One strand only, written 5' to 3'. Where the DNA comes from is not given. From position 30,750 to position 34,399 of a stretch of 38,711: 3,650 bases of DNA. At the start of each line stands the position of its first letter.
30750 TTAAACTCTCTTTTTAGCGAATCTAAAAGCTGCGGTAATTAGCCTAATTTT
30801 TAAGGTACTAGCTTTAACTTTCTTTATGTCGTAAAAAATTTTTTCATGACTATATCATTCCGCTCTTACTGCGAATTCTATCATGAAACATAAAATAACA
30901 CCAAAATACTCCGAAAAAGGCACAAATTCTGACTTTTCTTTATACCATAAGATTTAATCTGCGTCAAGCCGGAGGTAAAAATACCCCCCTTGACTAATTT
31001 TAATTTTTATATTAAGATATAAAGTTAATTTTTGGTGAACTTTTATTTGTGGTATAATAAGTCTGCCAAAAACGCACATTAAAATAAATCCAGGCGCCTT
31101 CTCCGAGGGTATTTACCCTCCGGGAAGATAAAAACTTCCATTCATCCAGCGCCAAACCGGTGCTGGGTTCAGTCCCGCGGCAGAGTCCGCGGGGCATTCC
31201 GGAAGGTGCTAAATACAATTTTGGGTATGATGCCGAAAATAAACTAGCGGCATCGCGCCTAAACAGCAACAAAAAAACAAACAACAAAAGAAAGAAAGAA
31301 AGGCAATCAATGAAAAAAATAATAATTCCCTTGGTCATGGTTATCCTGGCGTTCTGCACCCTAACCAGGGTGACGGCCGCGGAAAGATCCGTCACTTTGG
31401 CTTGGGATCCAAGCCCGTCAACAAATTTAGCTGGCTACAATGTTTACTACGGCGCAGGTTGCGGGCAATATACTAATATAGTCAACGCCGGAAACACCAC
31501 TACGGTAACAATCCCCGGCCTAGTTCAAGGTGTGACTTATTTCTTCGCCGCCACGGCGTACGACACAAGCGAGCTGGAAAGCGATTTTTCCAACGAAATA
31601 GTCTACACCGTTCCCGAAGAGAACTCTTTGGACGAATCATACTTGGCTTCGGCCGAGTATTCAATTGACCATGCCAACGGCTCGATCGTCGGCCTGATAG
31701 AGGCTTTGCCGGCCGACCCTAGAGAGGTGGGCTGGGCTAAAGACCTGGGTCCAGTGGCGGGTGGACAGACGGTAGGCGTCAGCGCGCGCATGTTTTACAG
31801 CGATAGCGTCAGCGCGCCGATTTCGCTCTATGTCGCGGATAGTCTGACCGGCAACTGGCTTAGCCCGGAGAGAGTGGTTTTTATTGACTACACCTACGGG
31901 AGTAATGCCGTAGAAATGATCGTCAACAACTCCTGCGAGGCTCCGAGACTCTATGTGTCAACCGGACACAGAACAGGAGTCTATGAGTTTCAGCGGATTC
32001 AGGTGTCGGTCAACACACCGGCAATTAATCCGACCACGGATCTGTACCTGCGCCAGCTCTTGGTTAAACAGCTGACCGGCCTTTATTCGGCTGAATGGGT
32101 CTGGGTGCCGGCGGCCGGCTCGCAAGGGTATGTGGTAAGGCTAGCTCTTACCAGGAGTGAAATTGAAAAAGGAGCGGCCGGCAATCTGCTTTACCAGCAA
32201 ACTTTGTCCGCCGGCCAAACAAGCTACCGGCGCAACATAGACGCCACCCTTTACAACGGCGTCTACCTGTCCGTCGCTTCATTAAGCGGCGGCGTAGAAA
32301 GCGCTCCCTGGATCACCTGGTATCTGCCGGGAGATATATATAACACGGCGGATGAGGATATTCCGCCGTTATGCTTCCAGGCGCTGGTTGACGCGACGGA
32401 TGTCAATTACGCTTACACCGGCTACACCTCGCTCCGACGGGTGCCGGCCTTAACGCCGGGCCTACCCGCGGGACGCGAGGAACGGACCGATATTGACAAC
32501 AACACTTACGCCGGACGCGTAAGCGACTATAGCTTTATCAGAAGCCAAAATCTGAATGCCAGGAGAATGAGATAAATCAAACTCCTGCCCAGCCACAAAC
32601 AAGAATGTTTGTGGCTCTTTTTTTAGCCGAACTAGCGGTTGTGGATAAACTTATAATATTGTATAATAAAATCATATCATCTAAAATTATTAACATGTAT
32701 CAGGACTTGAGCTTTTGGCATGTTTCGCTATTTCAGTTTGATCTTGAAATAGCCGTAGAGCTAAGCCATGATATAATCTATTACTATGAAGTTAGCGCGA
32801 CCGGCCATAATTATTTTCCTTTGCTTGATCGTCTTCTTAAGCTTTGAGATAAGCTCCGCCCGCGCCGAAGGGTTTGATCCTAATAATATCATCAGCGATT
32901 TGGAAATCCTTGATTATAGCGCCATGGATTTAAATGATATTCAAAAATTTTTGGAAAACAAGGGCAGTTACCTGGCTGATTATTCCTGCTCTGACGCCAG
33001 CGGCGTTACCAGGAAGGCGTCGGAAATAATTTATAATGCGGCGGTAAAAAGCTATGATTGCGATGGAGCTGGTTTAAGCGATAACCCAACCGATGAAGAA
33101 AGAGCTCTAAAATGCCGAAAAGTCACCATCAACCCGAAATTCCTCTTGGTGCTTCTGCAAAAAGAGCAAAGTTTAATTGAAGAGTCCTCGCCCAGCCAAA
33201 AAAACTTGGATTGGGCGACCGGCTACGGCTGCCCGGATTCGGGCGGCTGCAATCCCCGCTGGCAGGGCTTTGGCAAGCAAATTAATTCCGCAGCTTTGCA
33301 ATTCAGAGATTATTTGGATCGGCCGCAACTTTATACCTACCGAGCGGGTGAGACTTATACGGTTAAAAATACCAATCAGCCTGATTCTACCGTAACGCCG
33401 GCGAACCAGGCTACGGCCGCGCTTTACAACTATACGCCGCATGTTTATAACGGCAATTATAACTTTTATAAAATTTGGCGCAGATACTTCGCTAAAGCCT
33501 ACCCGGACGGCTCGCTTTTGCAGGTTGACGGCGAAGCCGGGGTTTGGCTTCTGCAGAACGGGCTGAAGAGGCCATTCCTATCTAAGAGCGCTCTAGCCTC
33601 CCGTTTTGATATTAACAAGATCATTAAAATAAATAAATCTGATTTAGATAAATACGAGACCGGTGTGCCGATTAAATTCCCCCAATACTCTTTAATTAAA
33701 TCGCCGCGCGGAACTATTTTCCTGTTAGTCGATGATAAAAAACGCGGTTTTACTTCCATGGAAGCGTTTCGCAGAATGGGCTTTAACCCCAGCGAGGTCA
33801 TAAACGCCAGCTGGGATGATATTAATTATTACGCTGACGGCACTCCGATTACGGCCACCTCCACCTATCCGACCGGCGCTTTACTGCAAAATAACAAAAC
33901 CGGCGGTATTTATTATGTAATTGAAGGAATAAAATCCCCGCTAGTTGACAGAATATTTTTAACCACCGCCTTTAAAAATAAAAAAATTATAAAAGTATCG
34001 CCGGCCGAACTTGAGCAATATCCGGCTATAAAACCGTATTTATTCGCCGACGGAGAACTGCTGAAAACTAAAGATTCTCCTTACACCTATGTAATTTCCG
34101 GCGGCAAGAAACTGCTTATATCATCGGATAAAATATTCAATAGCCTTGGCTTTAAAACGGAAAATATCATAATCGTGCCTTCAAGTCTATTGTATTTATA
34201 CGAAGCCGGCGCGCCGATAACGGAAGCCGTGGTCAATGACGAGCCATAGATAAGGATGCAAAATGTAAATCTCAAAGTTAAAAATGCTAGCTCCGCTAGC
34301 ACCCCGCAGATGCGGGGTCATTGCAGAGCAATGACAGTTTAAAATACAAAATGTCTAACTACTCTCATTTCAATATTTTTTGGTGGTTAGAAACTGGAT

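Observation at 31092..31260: About 170-nt multi-branched RNA with a possible pseudoknot in the FN3 gene leader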

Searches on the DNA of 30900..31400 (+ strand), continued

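Call 74: search_with_rna_model(model_id=R1, source=window, max_evalue=1, filters=off)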
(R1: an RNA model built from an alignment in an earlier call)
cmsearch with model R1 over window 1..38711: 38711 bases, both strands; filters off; matches with E-value up to 1: 12.
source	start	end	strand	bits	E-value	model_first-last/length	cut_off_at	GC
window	31090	31213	+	156.1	2.5e-45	1-124/124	no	0.59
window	13701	13736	+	12.1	0.092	1-124/124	no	0.42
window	23644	23763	-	11.4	0.16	1-124/124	no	0.32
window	10704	10763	-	10.6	0.26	1-124/124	no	0.55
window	21603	21671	+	9.9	0.42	1-124/124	no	0.49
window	37627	37661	-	9.8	0.48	1-124/124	no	0.37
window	32590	32615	+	9.5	0.56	81-106/124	no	0.46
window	20826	20858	-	8.9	0.86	1-124/124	no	0.39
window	37189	37225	+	8.8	0.94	1-124/124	no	0.54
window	1614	1642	-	8.8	0.95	1-124/124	no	0.21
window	29985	30058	+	8.7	0.98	1-124/124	no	0.58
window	30739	30786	+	8.7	0.99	1-124/124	no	0.4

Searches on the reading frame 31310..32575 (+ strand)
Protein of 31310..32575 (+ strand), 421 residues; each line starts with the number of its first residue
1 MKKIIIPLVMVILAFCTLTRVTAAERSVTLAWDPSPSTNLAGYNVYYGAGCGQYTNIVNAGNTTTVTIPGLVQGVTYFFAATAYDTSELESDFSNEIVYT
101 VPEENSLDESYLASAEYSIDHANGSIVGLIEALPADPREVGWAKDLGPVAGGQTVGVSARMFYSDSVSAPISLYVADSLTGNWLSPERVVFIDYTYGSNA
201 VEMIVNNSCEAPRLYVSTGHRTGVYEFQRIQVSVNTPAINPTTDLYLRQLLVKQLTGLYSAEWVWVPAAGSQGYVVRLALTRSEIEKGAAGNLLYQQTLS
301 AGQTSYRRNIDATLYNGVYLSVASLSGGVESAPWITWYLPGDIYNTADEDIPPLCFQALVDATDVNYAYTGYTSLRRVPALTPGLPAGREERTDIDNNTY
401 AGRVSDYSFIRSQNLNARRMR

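Call 12: search_protein_families(library=pfam, proteins=[window:31310-32575:+], max_evalue=0.01)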
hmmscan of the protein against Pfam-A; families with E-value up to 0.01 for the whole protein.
window:31310-32575:+ (421 aa): 1 family
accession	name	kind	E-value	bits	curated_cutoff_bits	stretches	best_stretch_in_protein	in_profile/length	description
PF00041.27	fn3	-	4.8e-06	27.1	25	1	22-86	10-71/84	Fibronectin type III domain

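Call 16: find_homologous_proteins(query=window:31310-32572:+, max_evalue=0.001)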
Query window:31310-32572:+ (421 aa): 123 proteins with E <= 0.001 among 8000 candidates; the best 120 are listed.
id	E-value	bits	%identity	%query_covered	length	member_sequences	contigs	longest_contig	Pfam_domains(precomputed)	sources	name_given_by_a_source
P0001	8.9e-279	942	100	100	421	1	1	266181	PF00041.28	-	-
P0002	4.4e-150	518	59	95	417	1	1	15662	PF00041.28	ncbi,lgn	-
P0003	9.4e-142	491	55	100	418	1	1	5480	PF00041.28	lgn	-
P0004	2.5e-138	480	56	100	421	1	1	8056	PF00041.28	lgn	-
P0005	6.4e-136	472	54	98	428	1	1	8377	-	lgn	-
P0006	1.4e-128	447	52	100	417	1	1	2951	-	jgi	jgi:hypothetical protein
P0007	3.0e-126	440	55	98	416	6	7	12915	PF00041.28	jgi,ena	-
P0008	7.9e-109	382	48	96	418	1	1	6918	-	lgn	-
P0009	3.1e-107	377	48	77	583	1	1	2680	PF00041.28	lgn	-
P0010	1.8e-100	355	49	75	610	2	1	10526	PF17963.8,PF17892.8,PF00041.28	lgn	-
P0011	1.0e-95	339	51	75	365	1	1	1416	-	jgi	jgi:hypothetical protein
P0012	2.5e-66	242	56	19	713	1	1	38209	PF17957.8,PF16794.12,PF00041.28,PF10179.16,PF16656.12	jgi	jgi:hypothetical protein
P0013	4.3e-58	215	60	18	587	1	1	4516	PF17957.8,PF14686.13,PF00041.28,PF10179.16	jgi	jgi:hypothetical protein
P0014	1.1e-54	204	54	19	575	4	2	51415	PF00404.25,PF25529.2,PF16389.12,PF16794.12,PF00041.28,PF10179.16,PF16656.12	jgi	jgi:fibronectin type 3 domain-containing protein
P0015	1.8e-50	190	51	17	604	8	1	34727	PF00404.25,PF25832.1,PF16389.12,PF16794.12,PF00041.28,PF10179.16,PF16656.12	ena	-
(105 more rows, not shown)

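Call 17: find_encoding_contigs(protein=P0002, flank=4000, max_places=3)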
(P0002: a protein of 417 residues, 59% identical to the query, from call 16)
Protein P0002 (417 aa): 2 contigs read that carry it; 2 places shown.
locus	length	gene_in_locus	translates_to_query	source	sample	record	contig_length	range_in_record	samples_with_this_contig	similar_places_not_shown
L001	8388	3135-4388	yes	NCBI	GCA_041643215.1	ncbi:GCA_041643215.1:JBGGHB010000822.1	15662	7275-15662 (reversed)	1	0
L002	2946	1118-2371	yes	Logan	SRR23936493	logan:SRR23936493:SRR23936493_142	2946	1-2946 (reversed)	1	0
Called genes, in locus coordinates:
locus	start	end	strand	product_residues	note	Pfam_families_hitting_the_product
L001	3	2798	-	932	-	?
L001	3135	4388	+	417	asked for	PF00041:fn3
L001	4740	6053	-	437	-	PF03979:Sigma70_r1_1, PF00140:Sigma70_r1_2, PF04542:Sigma70_r2, PF04539:Sigma70_r3, PF04545:Sigma70_r4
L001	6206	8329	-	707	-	PF01807:Zn_ribbon_DnaG, PF08275:DNAG_N, PF13362:Toprim_3 (weak), PF13662:Toprim_4, PF01751:Toprim, PF13155:Toprim_2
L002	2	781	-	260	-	?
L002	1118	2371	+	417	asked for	PF00041:fn3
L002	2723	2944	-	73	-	?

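Call 18: find_encoding_contigs(protein=P0003, flank=4000, max_places=3)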
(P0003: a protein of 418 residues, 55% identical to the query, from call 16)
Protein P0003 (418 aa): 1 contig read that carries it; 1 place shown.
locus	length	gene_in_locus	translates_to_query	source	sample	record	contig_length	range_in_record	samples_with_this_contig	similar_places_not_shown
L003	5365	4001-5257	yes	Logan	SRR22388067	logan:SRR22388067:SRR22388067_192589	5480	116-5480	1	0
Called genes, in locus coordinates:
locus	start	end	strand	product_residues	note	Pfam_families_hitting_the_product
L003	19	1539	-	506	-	PF16410:DUF5018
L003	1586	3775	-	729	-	PF00963:Cohesin (weak), PF09136:Glucodextran_B (weak)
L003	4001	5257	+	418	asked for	PF00041:fn3 (weak)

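Call 19: find_encoding_contigs(protein=P0004, flank=4000, max_places=3)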
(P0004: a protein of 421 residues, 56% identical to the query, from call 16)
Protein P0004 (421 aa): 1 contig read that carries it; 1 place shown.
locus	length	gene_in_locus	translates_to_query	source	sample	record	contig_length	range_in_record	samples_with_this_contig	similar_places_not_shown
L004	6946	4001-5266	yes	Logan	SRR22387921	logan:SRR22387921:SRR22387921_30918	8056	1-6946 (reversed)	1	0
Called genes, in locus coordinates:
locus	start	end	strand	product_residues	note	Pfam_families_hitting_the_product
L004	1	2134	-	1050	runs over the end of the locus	PF20578:aBig_2, PF00041:fn3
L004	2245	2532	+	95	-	-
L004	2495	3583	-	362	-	PF00158:Sigma54_activat, PF14532:Sigma54_activ_2, PF07724:AAA_2 (weak), PF00004:AAA (weak), PF07728:AAA_5, PF25601:AAA_lid_14, PF02954:HTH_8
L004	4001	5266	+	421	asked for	PF00041:fn3 (weak)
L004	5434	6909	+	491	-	-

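Call 20: find_encoding_contigs(protein=P0005, flank=4000, max_places=3)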
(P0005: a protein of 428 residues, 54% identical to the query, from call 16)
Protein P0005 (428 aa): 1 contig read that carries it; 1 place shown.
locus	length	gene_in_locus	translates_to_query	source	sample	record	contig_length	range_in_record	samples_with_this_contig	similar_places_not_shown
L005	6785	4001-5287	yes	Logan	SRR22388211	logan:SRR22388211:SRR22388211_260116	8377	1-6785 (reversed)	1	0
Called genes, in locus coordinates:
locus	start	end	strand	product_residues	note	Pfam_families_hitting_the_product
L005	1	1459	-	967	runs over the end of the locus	PF22243:DUF5018-rel (faint)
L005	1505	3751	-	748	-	-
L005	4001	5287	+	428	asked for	-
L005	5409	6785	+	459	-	?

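Call 24: find_encoding_contigs(protein=P0007, flank=4000, max_places=6)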
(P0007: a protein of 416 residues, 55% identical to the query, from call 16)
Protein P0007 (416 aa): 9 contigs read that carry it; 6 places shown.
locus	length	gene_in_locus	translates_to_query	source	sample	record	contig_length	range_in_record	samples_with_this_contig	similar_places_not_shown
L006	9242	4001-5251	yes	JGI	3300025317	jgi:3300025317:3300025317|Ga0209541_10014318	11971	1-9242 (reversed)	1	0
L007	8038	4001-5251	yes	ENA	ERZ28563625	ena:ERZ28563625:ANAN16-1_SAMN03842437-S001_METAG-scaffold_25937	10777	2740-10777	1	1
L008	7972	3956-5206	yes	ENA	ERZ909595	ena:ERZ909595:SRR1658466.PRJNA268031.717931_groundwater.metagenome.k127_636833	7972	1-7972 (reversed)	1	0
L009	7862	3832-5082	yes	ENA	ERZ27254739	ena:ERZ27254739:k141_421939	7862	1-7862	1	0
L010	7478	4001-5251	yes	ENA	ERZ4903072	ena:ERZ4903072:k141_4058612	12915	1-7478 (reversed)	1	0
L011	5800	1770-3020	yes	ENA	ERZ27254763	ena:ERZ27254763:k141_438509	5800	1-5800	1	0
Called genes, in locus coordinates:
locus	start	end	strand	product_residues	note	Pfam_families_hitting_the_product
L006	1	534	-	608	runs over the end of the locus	PF01411:tRNA-synt_2c, PF07973:tRNA_SAD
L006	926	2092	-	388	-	PF03054:tRNA_Me_trans, PF20259:tRNA_Me_trans_M, PF20258:tRNA_Me_trans_C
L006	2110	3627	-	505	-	PF18884:TSP3_bac (weak), PF00188:CAP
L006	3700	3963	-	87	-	-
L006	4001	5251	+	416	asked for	PF00041:fn3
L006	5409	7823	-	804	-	PF13414:TPR_11 (faint), PF13432:TPR_16 (faint), PF14559:TPR_19 (faint), PF13428:TPR_14 (faint), PF13431:TPR_17 (faint)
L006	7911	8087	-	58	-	-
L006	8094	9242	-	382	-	?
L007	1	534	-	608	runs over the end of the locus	PF01411:tRNA-synt_2c, PF07973:tRNA_SAD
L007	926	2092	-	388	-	PF03054:tRNA_Me_trans, PF20259:tRNA_Me_trans_M, PF20258:tRNA_Me_trans_C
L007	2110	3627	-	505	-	PF18884:TSP3_bac (faint), PF00188:CAP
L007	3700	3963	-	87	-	-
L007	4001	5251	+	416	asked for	PF00041:fn3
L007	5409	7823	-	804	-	PF13414:TPR_11 (faint), PF13432:TPR_16 (faint), PF14559:TPR_19 (faint), PF13428:TPR_14 (faint), PF13431:TPR_17 (faint)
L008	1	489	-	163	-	?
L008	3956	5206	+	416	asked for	PF00041:fn3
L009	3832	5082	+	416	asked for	PF00041:fn3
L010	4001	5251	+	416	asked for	PF00041:fn3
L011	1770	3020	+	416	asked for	PF00041:fn3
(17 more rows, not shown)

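Call 25: find_encoding_contigs(protein=P0008, flank=4000, max_places=3)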
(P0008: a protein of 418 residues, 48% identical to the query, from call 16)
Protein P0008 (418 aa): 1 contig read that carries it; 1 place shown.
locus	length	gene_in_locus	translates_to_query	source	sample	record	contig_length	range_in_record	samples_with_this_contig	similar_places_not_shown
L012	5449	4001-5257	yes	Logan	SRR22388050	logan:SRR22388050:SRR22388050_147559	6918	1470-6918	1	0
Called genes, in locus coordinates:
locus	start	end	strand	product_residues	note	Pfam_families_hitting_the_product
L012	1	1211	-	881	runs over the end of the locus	PF16410:DUF5018, PF22243:DUF5018-rel (faint), PF09136:Glucodextran_B (weak), PF16656:Pur_ac_phosph_N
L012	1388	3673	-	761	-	PF00963:Cohesin (faint), PF09136:Glucodextran_B (weak)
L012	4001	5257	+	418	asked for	-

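Call 26: find_encoding_contigs(protein=P0001, flank=1000, max_places=6)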
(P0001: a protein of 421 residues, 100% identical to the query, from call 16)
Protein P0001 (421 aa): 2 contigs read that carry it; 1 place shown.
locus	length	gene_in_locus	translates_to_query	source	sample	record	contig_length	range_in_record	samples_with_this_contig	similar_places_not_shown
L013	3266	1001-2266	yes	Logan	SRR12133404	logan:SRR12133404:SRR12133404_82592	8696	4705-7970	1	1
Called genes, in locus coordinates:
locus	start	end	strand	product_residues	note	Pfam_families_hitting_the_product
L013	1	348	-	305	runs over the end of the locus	PF02195:ParB_N, PF17762:HTH_ParB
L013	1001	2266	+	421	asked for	PF00041:fn3 (weak)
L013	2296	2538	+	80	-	-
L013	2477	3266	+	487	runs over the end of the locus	-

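Call 60: find_encoding_contigs(protein=P0006, flank=3000, max_places=2)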
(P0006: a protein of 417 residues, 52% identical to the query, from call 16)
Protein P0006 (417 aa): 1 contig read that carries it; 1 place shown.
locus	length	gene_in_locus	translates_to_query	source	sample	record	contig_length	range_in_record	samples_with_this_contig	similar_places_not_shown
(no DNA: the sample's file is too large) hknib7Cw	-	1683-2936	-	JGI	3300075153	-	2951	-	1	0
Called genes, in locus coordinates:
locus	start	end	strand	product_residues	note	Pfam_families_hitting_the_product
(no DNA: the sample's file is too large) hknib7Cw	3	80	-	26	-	?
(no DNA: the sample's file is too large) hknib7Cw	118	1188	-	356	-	PF13620:CarboxypepD_reg, PF17210:SdrD_B (weak)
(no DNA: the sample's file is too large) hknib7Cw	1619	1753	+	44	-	-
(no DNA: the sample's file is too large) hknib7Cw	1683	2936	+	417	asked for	-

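Call 61: find_encoding_contigs(protein=P0010, flank=3000, max_places=2)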
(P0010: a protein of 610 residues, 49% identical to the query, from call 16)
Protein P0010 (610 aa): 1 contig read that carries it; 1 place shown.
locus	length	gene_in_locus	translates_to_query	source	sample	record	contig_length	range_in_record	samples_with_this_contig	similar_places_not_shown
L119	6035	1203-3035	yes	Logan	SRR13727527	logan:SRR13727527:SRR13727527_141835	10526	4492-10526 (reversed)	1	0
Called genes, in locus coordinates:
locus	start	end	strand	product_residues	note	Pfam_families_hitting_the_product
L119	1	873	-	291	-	?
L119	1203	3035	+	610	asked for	PF00041:fn3, PF17892:Cadherin_5 (faint), PF17963:Big_9 (weak)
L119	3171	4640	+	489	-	-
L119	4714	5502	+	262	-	PF02900:LigB, PF01875:Memo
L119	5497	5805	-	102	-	-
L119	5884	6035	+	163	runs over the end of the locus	PF01327:Pep_deformylase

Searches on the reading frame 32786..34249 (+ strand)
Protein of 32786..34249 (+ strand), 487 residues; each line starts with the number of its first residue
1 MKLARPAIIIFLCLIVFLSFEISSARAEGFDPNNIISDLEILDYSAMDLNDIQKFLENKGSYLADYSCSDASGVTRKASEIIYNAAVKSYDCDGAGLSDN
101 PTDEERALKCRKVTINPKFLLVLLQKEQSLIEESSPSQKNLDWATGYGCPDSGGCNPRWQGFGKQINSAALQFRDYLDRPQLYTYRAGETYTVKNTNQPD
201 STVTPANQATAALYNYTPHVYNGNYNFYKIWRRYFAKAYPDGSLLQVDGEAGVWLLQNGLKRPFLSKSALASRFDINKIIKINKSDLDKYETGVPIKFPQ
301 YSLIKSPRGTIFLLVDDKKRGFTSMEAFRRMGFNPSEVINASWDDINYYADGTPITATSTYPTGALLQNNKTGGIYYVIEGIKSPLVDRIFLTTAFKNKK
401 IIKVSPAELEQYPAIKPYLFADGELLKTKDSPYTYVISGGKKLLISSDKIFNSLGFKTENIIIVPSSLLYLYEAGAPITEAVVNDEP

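Call 12: search_protein_families(library=pfam, proteins=[window:32786-34249:+], max_evalue=0.01)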
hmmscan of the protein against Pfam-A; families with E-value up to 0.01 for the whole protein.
window:32786-34249:+ (487 aa): 1 family
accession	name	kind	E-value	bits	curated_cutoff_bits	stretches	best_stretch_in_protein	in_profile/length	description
PF09288.16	UBA_3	-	0.0048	17.1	20.4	0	27-51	18-42/55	Fungal ubiquitin-associated domain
